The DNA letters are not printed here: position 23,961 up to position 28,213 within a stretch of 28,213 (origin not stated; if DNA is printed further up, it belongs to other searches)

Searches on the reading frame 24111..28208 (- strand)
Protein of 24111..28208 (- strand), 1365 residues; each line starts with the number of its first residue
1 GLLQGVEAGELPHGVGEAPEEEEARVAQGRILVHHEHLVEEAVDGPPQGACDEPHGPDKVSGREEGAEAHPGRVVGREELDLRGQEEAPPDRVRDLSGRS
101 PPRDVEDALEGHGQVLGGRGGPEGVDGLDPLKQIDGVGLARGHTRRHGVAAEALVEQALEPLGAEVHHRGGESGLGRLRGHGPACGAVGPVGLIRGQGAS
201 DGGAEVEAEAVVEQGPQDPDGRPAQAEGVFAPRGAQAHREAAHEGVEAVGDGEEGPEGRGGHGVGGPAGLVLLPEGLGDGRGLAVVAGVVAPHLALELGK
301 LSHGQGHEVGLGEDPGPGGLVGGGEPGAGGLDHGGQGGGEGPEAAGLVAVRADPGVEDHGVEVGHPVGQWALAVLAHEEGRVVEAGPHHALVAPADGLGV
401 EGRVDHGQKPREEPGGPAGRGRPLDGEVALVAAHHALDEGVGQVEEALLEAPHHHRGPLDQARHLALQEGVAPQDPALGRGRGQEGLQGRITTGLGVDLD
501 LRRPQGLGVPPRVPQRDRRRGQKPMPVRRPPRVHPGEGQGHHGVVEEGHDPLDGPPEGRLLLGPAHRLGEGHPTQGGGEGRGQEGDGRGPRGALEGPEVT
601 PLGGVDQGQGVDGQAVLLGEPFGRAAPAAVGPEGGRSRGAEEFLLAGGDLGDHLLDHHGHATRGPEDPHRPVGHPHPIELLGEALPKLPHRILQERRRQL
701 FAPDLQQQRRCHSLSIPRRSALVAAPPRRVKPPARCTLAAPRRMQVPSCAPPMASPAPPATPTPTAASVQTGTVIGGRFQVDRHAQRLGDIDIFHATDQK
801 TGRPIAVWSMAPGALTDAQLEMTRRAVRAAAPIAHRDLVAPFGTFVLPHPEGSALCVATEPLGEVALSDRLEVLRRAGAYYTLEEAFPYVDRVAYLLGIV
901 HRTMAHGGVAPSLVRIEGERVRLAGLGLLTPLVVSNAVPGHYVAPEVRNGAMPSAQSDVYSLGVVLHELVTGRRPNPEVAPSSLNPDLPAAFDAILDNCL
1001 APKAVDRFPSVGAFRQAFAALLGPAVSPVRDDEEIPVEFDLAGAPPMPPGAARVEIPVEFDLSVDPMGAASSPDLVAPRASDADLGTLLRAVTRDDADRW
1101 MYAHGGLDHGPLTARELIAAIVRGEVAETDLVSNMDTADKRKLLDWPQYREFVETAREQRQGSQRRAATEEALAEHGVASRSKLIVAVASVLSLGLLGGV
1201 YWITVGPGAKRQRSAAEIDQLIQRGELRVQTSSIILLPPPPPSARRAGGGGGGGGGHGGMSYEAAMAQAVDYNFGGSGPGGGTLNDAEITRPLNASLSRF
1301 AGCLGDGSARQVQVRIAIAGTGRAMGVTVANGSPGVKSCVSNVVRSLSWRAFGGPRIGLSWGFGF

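Call 33: search_protein_families(library=pfam, proteins=[window:24111-28208:-], max_evalue=0.001)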
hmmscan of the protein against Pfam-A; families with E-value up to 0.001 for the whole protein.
window:24111-28208:- (1365 aa): 2 families
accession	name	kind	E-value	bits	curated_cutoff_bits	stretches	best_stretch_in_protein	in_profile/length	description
PF07714.23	PK_Tyr_Ser-Thr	-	7.2e-07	29.2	23.1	1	797-983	23-212/258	Protein tyrosine and serine/threonine kinase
PF00069.31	Pkinase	-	8.6e-06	25.8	31.7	1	937-977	158-198/263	Protein kinase domain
